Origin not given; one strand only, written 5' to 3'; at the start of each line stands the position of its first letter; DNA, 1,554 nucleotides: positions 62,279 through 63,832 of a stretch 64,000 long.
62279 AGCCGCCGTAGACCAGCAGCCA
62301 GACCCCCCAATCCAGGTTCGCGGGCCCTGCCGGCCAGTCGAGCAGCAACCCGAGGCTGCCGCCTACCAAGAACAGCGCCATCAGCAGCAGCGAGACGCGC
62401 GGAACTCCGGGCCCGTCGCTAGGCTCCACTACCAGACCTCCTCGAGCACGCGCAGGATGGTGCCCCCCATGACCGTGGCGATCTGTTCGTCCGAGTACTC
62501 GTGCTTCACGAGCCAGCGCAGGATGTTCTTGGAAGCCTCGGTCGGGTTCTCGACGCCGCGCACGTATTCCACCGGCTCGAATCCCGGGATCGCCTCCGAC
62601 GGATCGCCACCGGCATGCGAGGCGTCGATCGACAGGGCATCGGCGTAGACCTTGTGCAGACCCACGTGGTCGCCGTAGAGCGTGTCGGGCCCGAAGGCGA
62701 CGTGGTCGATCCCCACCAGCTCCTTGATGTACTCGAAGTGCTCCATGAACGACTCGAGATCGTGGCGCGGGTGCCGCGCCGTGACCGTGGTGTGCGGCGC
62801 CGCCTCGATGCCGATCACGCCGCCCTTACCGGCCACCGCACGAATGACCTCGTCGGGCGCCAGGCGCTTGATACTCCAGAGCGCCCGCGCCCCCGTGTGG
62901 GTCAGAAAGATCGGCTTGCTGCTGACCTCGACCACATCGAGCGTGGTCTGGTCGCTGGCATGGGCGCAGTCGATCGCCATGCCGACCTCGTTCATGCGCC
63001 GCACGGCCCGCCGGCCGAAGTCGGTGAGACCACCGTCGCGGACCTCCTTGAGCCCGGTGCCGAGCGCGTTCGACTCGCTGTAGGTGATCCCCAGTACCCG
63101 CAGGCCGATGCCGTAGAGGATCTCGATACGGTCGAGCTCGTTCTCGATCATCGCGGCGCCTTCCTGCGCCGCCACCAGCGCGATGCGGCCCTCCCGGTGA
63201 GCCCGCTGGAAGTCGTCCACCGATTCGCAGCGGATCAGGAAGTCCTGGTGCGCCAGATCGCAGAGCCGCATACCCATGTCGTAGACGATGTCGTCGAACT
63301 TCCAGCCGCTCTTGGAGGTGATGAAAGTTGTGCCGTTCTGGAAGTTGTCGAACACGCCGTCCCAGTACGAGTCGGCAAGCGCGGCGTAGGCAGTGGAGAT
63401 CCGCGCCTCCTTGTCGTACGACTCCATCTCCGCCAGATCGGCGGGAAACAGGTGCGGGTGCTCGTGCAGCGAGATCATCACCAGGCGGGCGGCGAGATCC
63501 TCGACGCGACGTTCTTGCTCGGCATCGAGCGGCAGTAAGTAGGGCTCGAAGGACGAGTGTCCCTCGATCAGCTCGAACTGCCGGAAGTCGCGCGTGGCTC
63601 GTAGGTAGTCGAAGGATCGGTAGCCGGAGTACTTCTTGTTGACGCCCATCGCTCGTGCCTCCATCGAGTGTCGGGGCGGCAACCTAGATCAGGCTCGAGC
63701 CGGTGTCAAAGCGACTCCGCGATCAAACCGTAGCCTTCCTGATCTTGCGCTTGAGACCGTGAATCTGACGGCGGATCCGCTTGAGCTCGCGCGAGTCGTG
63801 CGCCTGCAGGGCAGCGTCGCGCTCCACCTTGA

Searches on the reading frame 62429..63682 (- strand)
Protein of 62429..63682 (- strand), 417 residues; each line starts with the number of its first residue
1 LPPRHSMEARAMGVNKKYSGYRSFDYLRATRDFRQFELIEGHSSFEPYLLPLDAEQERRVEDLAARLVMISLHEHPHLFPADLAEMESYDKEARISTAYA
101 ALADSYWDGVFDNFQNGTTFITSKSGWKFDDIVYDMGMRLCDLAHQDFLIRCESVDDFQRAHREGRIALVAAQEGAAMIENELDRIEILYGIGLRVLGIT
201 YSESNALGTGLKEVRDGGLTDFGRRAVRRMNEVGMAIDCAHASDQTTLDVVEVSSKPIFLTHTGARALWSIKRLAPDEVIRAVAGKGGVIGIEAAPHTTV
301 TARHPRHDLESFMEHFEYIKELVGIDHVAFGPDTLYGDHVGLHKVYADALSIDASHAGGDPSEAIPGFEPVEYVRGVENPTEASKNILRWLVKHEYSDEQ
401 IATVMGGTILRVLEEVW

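Call 45: search_protein_families(library=pfam, proteins=[window:62429-63682:-], max_evalue=0.01)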
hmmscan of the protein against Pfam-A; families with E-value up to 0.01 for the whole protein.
window:62429-63682:- (417 aa): 1 family
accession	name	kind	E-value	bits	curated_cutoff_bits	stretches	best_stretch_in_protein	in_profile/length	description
PF01244.27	Peptidase_M19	-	2.2e-64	218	26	1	145-415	83-319/319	Membrane dipeptidase (Peptidase family M19)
